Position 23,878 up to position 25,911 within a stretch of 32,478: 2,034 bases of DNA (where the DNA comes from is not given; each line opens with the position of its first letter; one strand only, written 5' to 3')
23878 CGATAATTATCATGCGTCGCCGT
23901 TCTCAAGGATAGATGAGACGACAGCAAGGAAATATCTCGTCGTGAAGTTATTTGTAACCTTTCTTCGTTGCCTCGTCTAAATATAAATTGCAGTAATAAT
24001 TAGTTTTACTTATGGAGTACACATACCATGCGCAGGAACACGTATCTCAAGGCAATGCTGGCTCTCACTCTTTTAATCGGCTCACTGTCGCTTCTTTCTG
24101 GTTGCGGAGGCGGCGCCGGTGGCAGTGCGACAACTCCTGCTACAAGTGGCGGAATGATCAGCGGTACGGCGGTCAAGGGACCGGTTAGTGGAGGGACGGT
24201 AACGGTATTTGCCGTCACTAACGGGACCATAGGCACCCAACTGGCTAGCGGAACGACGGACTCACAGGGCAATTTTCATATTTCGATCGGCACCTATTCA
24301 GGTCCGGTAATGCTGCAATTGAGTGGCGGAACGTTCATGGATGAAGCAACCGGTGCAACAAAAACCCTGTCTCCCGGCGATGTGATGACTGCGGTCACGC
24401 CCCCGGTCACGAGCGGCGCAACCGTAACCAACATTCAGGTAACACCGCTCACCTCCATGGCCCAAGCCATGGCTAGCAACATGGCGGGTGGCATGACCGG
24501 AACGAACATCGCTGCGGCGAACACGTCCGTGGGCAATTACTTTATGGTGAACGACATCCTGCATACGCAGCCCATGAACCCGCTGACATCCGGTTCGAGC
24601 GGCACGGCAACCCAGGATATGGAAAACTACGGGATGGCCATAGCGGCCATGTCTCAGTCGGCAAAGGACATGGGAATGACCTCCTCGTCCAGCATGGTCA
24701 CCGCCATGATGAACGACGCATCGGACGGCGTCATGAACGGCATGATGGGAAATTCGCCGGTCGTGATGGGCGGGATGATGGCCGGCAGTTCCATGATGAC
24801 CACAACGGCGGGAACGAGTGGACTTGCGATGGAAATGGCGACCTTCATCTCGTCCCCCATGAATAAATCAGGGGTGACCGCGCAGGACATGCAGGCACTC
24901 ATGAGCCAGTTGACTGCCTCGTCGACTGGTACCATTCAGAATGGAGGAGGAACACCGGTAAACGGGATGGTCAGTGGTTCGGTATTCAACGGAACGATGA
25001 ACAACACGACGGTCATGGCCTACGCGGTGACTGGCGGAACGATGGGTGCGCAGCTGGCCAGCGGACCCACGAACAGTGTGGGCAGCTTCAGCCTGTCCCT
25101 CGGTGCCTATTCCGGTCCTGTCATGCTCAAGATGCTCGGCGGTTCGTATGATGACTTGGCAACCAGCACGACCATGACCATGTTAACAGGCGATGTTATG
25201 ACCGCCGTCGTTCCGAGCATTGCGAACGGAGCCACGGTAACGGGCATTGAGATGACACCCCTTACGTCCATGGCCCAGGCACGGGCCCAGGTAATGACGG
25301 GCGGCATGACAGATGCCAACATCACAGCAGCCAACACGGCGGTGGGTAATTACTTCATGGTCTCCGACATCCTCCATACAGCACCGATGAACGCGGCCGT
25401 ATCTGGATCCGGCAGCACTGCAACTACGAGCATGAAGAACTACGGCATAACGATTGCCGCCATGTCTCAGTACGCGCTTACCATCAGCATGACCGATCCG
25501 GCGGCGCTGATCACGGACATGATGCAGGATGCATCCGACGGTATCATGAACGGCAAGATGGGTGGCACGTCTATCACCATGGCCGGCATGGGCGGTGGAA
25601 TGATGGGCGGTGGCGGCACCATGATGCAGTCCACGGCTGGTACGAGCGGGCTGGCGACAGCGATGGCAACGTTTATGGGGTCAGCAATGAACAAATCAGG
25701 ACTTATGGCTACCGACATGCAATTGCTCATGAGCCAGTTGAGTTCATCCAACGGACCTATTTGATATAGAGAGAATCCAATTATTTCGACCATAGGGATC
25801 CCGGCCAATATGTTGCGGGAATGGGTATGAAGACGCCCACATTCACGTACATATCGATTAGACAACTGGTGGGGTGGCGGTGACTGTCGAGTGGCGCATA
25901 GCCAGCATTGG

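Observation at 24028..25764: Internally duplicated lipoprotein with extreme methionine content and no recognisable family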

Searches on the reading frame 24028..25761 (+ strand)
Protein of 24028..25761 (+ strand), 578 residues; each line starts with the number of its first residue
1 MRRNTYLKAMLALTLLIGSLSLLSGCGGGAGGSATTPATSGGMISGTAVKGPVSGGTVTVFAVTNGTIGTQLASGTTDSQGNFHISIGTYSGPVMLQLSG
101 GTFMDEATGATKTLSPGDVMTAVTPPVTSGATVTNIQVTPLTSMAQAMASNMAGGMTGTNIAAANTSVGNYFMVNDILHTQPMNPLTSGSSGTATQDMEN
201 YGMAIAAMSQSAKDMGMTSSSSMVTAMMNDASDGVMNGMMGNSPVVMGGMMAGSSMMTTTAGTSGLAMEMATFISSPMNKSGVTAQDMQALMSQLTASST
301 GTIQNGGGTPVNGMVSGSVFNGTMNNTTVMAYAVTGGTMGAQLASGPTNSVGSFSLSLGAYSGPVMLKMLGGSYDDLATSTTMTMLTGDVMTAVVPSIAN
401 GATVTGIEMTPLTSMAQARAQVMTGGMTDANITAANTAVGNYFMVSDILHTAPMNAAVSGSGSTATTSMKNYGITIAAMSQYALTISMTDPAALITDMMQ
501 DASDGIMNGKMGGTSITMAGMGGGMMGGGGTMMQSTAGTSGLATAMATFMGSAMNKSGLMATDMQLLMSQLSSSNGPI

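Call 4: search_protein_families(library=pfam, proteins=[window:24028-25761:+], max_evalue=10)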
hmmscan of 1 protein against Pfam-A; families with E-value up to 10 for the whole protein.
window:24028-25761:+ (578 aa): 4 families
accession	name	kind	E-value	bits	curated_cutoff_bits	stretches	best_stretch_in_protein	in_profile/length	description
PF16107.10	DUF4825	-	0.023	15.1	22.7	1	437-481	7-51/99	Domain of unknown function (DUF4825)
PF01060.29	TTR-52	-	0.035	15.2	24.9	1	52-87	10-45/79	Transthyretin-like family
PF03187.20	Corona_I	-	0.24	11.6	27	1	205-285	72-149/193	Corona nucleocapsid I protein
PF11974.14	bMG3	-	0.26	11.7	34.9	1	52-88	27-59/103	Bacterial alpha-2-macroglobulin MG3 domain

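Call 5: search_protein_families(library=ncbifam, proteins=[window:24028-25761:+], max_evalue=10)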
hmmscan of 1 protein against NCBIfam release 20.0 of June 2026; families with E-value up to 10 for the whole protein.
window:24028-25761:+ (578 aa): 1 family
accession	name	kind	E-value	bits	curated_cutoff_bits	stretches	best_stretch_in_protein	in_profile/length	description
NF058648.1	ECF_sub_HI1622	equivalog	0.00096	19.2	100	1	50-101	36-83/180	NikL family nickel/cobalt ECF transporter subunit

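Call 7: find_homologous_proteins(query=window:24028-25761:+)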
Query window:24028-25761:+ (578 aa): 873 proteins with E <= 0.001 among 8000 candidates; the best 120 are listed.
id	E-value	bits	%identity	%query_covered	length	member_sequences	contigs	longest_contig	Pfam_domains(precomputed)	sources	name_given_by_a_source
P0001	0.0e+0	1147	58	98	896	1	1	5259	-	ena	-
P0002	0.0e+0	1147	60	92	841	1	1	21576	-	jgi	jgi:hypothetical protein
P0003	0.0e+0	1146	100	100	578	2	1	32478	-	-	-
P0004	0.0e+0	1112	55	100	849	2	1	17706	-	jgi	jgi:hypothetical protein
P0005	0.0e+0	1106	58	94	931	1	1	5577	-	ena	-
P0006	0.0e+0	1097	59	93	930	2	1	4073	-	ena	-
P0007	0.0e+0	1079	57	93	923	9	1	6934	-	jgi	jgi:hypothetical protein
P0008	0.0e+0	1059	56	96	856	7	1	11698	-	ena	-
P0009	0.0e+0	1011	56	100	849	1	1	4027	-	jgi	jgi:hypothetical protein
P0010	5.4e-295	997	55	91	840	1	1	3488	-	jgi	jgi:hypothetical protein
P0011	2.7e-289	978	59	93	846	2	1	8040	-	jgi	jgi:hypothetical protein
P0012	1.2e-282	956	55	95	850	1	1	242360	-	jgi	-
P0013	9.1e-277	937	82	100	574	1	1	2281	-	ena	-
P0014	1.3e-275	933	57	99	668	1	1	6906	PF17936.8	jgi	jgi:hypothetical protein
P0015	2.0e-275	932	83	100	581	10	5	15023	-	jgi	jgi:hypothetical protein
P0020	1.2e-271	920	81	100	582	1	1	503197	-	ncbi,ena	-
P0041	7.2e-259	878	79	100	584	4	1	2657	PF13620.13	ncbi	ncbi:MAG TPA: hypothetical protein VF905_02315 [Nitrospirota bacterium]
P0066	1.0e-253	861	57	98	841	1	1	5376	PF13620.13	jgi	jgi:hypothetical protein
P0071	4.6e-253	859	59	91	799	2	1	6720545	-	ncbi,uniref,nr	ncbi:hypothetical protein [Anaeromyxobacter oryzae]|uniref:hypothetical protein n=1 Tax=Anaeromyxoba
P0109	2.3e-237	807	54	96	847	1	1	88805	PF13620.13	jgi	jgi:hypothetical protein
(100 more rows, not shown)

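Call 10: find_encoding_contigs(protein=P0020, flank=8000, max_places=2)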
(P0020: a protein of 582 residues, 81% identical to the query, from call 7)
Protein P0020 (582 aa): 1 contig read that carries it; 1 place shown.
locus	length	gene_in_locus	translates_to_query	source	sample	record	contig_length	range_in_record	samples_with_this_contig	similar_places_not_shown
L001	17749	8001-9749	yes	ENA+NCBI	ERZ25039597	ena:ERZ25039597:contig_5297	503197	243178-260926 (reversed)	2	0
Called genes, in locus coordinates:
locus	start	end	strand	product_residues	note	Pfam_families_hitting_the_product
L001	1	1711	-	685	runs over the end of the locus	PF02190:LON_substr_bdg, PF00004:AAA, PF22667:Lon_lid, PF05362:Lon_C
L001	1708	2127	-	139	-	PF00011:HSP20 (weak)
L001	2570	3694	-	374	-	-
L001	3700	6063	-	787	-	PF12704:MacB_PCD, PF02687:FtsX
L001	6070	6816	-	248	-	PF00005:ABC_tran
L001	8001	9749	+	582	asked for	-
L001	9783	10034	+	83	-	-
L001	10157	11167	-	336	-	PF07603:Lcl_C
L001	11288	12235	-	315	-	PF19459:DUF5996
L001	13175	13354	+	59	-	-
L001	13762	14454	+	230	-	PF08241:Methyltransf_11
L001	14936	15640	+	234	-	-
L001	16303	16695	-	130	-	PF06071:YchF-GTPase_C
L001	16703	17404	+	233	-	-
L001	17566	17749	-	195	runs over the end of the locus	PF01195:Pept_tRNA_hydro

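Call 11: find_encoding_contigs(protein=P0071, flank=8000, max_places=2)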
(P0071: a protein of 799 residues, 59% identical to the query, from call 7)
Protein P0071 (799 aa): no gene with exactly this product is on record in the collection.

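Call 12: find_encoding_contigs(protein=P0012, flank=8000, max_places=2)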
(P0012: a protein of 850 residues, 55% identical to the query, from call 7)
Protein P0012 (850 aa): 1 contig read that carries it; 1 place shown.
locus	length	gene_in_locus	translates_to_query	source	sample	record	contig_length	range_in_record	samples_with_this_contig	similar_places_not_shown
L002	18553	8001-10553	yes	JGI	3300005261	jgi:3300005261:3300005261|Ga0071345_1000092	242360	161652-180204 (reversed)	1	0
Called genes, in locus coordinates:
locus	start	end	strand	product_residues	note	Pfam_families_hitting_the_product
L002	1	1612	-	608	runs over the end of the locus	PF00672:HAMP, PF00989:PAS (weak), PF08448:PAS_4 (weak), PF00512:HisKA, PF13581:HATPase_c_2 (weak), PF02518:HATPase_c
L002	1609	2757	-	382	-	PF02702:KdpD, PF00582:Usp (weak)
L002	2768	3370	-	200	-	PF02669:KdpC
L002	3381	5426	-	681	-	PF00122:E1-E2_ATPase, PF00702:Hydrolase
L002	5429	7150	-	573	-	PF03814:KdpA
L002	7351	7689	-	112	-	-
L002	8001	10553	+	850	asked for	-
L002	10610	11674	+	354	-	PF00106:adh_short, PF08659:KR (weak), PF13561:adh_short_C2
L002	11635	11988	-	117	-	PF21082:MS_channel_3rd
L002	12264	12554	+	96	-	-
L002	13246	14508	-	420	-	PF23235:WHD_3rd_Lhr (weak), PF06224:AlkZ-like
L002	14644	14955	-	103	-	-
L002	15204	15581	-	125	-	PF01638:HxlR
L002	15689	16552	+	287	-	PF05368:NmrA, PF13460:NAD_binding_10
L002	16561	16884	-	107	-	-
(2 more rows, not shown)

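Call 13: find_related_loci(query=window:24028-25761:+, collection=genome_contigs, flank=8000)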
Query window:24028-25761:+ (578 aa) in genome_contigs; peptide patterns used: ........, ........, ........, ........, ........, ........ (x = any residue, [..] = any of these).
51 stretches matched a pattern; 16 encode a relative of the query (tblastn E <= 1e-3); 15 distinct loci.
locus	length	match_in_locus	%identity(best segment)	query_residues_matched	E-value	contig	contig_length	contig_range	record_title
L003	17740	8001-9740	78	1-578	0e+0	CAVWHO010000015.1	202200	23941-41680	MAG: Nitrospirota bacterium isolate MFD01299.bin.1.129 genome assembly, contig: contig_7937, whole genome shotgun sequen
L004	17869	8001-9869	63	1-578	0e+0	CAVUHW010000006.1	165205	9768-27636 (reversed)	MAG: Nitrospirota bacterium isolate MFD02199.bin.2.126 genome assembly, contig: contig_13714, whole genome shotgun seque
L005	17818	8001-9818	64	1-578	0e+0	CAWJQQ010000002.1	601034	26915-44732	MAG: Nitrospirota bacterium isolate MFD03044.bin.1.139 genome assembly, contig: contig_29216, whole genome shotgun seque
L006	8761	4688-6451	65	1-578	0e+0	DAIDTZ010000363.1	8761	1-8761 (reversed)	MAG TPA_asm: Nitrospirae bacterium isolate clean5362 k141_368680, whole genome shotgun sequence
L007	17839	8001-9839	62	1-578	0e+0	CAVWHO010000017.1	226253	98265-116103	MAG: Nitrospirota bacterium isolate MFD01299.bin.1.129 genome assembly, contig: contig_7953, whole genome shotgun sequen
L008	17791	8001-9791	64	1-578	0e+0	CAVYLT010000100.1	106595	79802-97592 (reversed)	MAG: Nitrospirota bacterium isolate MFD01299.bin.2.211 genome assembly, contig: contig_7935, whole genome shotgun sequen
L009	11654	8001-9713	62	8-578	0e+0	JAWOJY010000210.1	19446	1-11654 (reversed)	MAG: Nitrospirota bacterium isolate bin_109_1 c_000004350722, whole genome shotgun sequence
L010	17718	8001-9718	75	7-578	0e+0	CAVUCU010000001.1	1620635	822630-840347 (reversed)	MAG: Nitrospirota bacterium isolate MFD05442.bin.1.86 genome assembly, contig: contig_11041, whole genome shotgun sequen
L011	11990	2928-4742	62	1-578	0e+0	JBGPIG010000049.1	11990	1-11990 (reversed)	MAG: Nitrospirota bacterium isolate OBJ_0618_7090110_34 k141_4698636_length_11990_cov_9.0000, whole genome shotgun seque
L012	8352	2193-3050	63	25-578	9e-93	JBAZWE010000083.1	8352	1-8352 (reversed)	MAG: Thermoleophilia bacterium isolate SO_2017_GW1_27 NODE_32000_length_8352_cov_1.003526_OW334_2017, whole genome shotg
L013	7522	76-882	69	42-578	4e-92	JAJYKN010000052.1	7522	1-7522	MAG: Nitrospirae bacterium isolate DBS2-1.bin42 NODE_19592_length_7522_cov_0.741312, whole genome shotgun sequence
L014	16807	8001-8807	61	37-578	7e-84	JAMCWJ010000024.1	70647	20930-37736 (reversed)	MAG: Nitrospirae bacterium isolate FK_Sedi_B_Bin.60 NODE_829_length_70647_cov_4.32378, whole genome shotgun sequence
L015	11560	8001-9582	55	36-578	1e-126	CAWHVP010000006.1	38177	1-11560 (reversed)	MAG: uncultured beta proteobacterium isolate MFD02979.bin.2.55 genome assembly, contig: contig_15983, whole genome shotg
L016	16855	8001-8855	54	19-578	1e-69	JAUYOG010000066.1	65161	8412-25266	MAG: Ramlibacter sp. isolate C4_maxbin.032_sub C4_k141_703448, whole genome shotgun sequence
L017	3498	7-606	63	113-578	5e-58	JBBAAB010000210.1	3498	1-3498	MAG: Thermoleophilia bacterium isolate SO_2017_GW3_30 scaffold_12622_c1_OW296A_2017, whole genome shotgun sequence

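Call 26: search_protein_families(library=pfam, proteins=[L008:5034-7484:+, L016:2005-4278:-, L003:10029-10460:+, L005:6670-7092:+, L014:10034-10432:+, L010:9983-10366:+, L009:7376-7762:+, L003:4603-5355:+, L003:5246-6115:+, L014:14068-15114:+], max_evalue=0.001)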
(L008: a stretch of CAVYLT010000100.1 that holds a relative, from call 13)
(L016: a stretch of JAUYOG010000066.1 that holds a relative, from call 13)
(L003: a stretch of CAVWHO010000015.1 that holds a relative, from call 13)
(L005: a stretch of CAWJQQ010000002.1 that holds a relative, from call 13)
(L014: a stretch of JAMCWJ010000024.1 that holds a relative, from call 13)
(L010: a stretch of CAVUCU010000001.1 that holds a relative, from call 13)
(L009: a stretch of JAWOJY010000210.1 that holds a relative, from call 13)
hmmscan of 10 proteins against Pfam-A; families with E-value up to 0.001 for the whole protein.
L008:5034-7484:+ (817 aa): 5 families
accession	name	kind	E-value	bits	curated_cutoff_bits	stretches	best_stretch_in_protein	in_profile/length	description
PF00122.25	E1-E2_ATPase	-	3.7e-58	196.5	28.1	1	303-482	2-179/181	E1-E2 ATPase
PF00702.32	Hydrolase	-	1.5e-32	114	26.4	1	500-716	1-190/191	haloacid dehalogenase-like hydrolase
PF19335.5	HMBD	-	1.5e-28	98.8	23.6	2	117-143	2-28/28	Heavy metal binding domain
PF04945.19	YHS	-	3.8e-15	56.1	30.3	1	3-48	1-45/47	YHS domain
PF08282.18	Hydrolase_3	-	5.8e-07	29.9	20.9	0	694-746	200-252/255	haloacid dehalogenase-like hydrolase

L016:2005-4278:- (757 aa): 4 families
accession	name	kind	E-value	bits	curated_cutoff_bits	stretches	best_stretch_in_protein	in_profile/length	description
PF00122.25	E1-E2_ATPase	-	5.4e-58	195.9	28.1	1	243-424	2-180/181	E1-E2 ATPase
PF00702.32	Hydrolase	-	1.7e-36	126.9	26.4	1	441-658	1-191/191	haloacid dehalogenase-like hydrolase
PF19335.5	HMBD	-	5.1e-15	55.6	23.6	1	63-89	2-28/28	Heavy metal binding domain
PF08282.18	Hydrolase_3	-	9.3e-08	32.5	20.9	1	630-688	195-253/255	haloacid dehalogenase-like hydrolase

L003:10029-10460:+ (144 aa): 0 families

L005:6670-7092:+ (141 aa): 0 families

L014:10034-10432:+ (133 aa): 0 families

L010:9983-10366:+ (128 aa): 2 families
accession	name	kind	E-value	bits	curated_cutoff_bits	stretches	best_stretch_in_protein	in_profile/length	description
PF02922.24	CBM_48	-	1.7e-13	51.1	22.4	1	38-106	6-81/83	Carbohydrate-binding module 48 (Isoamylase N-terminal domain)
PF16561.11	AMPK1_CBM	-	5.4e-13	49.4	26.8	1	51-127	10-82/85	Glycogen recognition site of AMP-activated protein kinase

L009:7376-7762:+ (129 aa): 2 families
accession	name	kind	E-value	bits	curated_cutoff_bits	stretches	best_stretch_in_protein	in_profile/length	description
PF16561.11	AMPK1_CBM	-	3.4e-11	43.6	26.8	1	54-128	10-80/85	Glycogen recognition site of AMP-activated protein kinase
PF02922.24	CBM_48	-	4.3e-10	40.2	22.4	1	43-102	10-72/83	Carbohydrate-binding module 48 (Isoamylase N-terminal domain)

L003:4603-5355:+ (251 aa): 2 families
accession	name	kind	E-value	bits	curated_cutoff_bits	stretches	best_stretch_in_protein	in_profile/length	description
PF19335.5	HMBD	-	7.5e-25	87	23.6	2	125-151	2-28/28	Heavy metal binding domain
PF04945.19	YHS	-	1.1e-10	41.8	30.3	1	25-69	1-44/47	YHS domain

L003:5246-6115:+ (290 aa): 1 family
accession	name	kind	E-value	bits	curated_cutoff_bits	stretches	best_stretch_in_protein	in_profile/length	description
PF00122.25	E1-E2_ATPase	-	5.6e-60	202.4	28.1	1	97-276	2-179/181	E1-E2 ATPase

L014:14068-15114:+ (349 aa): 0 families

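Call 80: search_protein_families(library=ncbifam, proteins=[L014:10034-10432:+, L014:15253-15552:+], max_evalue=0.01)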
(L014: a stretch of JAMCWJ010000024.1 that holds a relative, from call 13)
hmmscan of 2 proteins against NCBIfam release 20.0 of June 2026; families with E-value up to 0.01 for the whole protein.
L014:10034-10432:+ (133 aa): 1 family
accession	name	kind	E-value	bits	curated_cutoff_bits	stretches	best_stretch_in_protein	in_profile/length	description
NF004267.1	PRK05687.1-3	equivalog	0.0058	15.8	293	1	22-66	101-145/266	flagellar assembly protein FliH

L014:15253-15552:+ (100 aa): 0 families

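Call 88: search_dna_similar(query=window:24028-25761:+, collection=plasmids, mode=protein, max_evalue=0.00001, max_rows=20)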
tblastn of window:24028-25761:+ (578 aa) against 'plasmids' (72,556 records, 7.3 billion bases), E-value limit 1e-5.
Records with a match: 5; places in all: 8; records where one place covers at least 80% of the query: 0.
Best place of each record, by identity: <60% 5.
By first word of the organism name: Vibrio 3; Candidatus 1; Myxococcus 1.
By predicted mobility (MOB-suite, as given by PLSDB): non-mobilizable 4; mobilizable 1.
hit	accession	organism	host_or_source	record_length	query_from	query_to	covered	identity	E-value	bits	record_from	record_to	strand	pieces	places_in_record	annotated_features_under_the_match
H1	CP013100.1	Candidatus Tenderia electrophaga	mixed culture,Biocathode MCL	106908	44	510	70%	29.8%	8e-13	143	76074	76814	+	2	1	hypothetical protein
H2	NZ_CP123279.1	Myxococcus sp. MxC21-1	bacteria,soil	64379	44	487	51%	33.1%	1e-11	148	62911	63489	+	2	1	Ig-like domain-containing protein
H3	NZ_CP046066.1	Vibrio sp. THAF191d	pure culture,Surface of a polyethylene ...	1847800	44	214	30%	29.7%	2e-6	59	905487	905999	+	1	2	none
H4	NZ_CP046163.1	Vibrio sp. THAF191c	pure culture,Surface of a polyethylene ...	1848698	44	214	30%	29.7%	2e-6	59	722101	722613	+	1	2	none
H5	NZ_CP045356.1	Vibrio sp. THAF64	pure culture,Surface of a sandy ...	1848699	44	214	30%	29.7%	2e-6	59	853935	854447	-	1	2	none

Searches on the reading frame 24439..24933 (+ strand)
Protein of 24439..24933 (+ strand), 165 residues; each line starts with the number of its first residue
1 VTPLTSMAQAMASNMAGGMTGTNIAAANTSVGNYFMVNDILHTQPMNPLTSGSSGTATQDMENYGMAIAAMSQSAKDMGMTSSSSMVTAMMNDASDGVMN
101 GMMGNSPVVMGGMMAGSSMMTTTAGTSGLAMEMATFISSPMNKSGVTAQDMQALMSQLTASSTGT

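Call 81: predict_structure(alignment_id=A4)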
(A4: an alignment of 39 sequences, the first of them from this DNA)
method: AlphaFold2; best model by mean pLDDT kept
length: 165 residues; sequences in the alignment: 39
mean_pLDDT: 94.7   pTM: 0.89
mean pLDDT of the five models: 94.7, 94.4, 93.9, 93.3, 93.3
residues with pLDDT >= 90: 150; 70-90: 11; 50-70: 4; < 50: 0
segments of 3 or more residues with pLDDT < 50: none
pLDDT, mean of each block of 10 residues (from residue 1): 94 97 98 97 98 98 98 94 92 95 94 81 96 98 98 97 71
secondary structure, 60 per line:
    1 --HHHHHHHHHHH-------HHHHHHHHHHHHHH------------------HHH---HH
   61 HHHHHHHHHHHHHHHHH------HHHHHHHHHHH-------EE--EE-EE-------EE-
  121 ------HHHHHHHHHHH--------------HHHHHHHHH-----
elements in order: H3-13 H21-34 H59-77 H84-94 H127-137 H152-160

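Call 83: fold_search(model_id=the predicted structure, library=pdb)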
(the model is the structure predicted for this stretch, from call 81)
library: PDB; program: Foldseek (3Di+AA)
matches with E <= 10: 4; with E <= 0.001: 0
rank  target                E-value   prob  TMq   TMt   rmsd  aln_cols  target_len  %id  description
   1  8brm_SF               6.0e+00  0.03  0.18  0.16  12.3       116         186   10  Giardia ribosome in POST-T state, no E-site tRNA (A6) (released 2023-03-15)
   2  4oex                  8.4e+00  0.01  0.18  0.12  13.0       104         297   10  Crystal structure of the PDE5A1 catalytic domain in complex with novel inhibitors (released 2015-04-01)
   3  3iv7_A                8.4e+00  0.01  0.18  0.10  16.8       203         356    9  Crystal structure of Iron-containing alcohol dehydrogenase (NP_602249.1) from Corynebacterium glutamicum ATCC 13032 KI (released 2009-09-22)
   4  4p40                  9.9e+00  0.01  0.22  0.14  14.0       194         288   10  Chlamydia pneumoniae CopN (released 2014-07-30)
